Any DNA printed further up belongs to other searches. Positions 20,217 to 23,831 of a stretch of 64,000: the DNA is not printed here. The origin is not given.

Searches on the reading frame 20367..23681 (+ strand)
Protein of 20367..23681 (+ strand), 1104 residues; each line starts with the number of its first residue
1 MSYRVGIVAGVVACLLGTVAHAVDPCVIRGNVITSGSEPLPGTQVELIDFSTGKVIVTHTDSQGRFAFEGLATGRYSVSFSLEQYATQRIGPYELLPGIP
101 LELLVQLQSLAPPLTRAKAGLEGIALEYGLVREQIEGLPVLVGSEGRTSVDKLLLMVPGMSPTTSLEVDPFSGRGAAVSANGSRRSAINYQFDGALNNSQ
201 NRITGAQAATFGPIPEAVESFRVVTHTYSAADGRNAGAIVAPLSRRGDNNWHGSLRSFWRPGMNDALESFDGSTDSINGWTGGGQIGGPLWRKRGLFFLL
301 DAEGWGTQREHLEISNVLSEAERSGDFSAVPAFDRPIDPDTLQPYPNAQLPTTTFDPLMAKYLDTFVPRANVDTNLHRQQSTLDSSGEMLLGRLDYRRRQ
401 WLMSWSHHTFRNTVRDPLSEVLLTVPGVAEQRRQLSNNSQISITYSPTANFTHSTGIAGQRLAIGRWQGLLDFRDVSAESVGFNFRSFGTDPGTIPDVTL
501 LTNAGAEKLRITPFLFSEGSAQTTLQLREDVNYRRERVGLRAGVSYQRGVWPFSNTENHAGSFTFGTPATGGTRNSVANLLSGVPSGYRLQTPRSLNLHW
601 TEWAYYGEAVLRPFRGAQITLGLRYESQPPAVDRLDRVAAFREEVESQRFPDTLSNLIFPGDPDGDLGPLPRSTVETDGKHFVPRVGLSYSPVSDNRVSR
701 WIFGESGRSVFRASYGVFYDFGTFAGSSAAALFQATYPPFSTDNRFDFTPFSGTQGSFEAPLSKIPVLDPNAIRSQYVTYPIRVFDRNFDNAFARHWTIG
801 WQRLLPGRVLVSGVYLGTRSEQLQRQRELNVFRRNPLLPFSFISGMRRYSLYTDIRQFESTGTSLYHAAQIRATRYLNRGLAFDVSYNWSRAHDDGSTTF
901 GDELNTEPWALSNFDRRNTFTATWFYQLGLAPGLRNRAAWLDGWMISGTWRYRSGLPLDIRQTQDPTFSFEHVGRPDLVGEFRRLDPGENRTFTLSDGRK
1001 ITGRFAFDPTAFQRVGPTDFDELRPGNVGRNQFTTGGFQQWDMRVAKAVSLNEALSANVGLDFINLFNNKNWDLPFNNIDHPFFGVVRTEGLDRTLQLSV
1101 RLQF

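Call 16: search_protein_families(library=pfam, proteins=[window:20367-23681:+], max_evalue=0.001)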
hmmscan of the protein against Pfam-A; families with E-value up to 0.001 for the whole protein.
window:20367-23681:+ (1104 aa): 5 families
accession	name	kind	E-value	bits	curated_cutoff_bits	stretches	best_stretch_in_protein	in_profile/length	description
PF25183.1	OMP_b-brl_4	-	2.4e-108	364.1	30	1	245-1097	3-838/838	Outer membrane beta barrel domain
PF13620.12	CarboxypepD_reg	-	1.7e-13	51.1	32.3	1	28-107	2-81/82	Carboxypeptidase regulatory-like domain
PF17210.9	SdrD_B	-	1.4e-05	25.7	29.7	1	35-83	19-67/112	SdrD B-like domain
PF13715.12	CarbopepD_reg_2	-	1.8e-05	25.1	32.2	1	28-89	1-59/88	CarboxypepD_reg-like domain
PF07715.20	Plug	-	0.00083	20.3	23.9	0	145-237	20-104/107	TonB-dependent Receptor Plug Domain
